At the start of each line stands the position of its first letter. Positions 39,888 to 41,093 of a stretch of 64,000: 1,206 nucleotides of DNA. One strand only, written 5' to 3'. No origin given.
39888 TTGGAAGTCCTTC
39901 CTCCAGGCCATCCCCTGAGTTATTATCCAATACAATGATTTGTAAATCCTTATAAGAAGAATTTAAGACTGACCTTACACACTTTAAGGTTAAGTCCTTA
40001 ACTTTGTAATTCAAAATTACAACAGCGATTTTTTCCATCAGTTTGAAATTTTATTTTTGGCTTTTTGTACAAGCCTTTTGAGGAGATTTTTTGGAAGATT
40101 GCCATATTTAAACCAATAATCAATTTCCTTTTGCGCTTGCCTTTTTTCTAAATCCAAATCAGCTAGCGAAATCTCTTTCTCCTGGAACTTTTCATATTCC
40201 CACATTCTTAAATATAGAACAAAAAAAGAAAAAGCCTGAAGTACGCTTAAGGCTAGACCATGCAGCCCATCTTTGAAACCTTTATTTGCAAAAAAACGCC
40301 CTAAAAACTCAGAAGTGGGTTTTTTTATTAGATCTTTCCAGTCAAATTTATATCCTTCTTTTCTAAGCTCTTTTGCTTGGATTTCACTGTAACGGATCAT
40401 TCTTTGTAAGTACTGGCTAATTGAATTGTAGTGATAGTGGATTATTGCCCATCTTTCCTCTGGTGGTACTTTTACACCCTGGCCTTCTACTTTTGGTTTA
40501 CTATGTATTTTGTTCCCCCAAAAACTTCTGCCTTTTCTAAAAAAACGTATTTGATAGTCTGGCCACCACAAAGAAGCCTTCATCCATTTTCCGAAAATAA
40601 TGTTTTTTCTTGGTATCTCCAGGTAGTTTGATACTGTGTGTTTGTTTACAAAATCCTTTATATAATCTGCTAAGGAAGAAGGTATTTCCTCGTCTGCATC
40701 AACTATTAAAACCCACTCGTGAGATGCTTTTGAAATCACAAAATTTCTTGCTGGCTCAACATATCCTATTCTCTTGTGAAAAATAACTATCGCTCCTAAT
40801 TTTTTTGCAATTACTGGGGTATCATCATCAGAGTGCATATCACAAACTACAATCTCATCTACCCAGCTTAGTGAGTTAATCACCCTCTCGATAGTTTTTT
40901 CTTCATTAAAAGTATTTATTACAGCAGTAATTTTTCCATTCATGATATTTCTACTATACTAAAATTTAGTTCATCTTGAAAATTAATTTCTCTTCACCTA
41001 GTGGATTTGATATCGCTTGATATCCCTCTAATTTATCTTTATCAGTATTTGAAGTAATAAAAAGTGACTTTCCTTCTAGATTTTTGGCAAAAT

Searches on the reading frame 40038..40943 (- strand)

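Call 6: search_protein_families(library=pfam, proteins=[window:40038-40943:-], max_evalue=0.01)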
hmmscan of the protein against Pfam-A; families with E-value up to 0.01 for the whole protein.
window:40038-40943:- (301 aa): 3 families
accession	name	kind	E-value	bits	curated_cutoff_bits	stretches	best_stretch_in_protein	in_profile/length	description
PF00535.33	Glycos_transf_2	-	3.2e-16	60.2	23.3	1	7-139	2-142/168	Glycosyl transferase family 2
PF13704.12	Glyco_tranf_2_4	-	3.6e-05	24.6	27.5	1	13-85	2-82/98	Glycosyl transferase family 2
PF22184.2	CBM_56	-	0.0089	16.7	27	0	161-183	17-41/75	Carbohydrate binding module family 56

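Call 11: search_protein_families(library=ncbifam, proteins=[window:40038-40943:-], max_evalue=0.001)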
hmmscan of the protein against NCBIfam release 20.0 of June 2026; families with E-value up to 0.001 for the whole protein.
window:40038-40943:- (301 aa): 5 families
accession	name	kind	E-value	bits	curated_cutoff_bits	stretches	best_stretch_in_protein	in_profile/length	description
TIGR04195.1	S_glycosyl_SunS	equivalog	8.2e-11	41.4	350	1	4-85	58-142/421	SunS family peptide S-glycosyltransferase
TIGR04182.1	glyco_TIGR04182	equivalog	4.1e-09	36.2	325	1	5-93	2-91/293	S-layer glycoprotein N-glycosyltransferase AglJ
TIGR04283.1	glyco_like_mftF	equivalog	4.4e-09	36.3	182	1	6-111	2-112/221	TIGR04283 family arsenosugar biosynthesis glycosyltransferase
NF010496.0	PRK13915.1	equivalog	1.2e-07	31.2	262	1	4-59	32-94/307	glucosyl-3-phosphoglycerate synthase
NF041391.1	DPhHxTase_Halo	equivalog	9e-07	28.1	375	1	10-101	2-95/213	dolichyl-phosphate hexose transferase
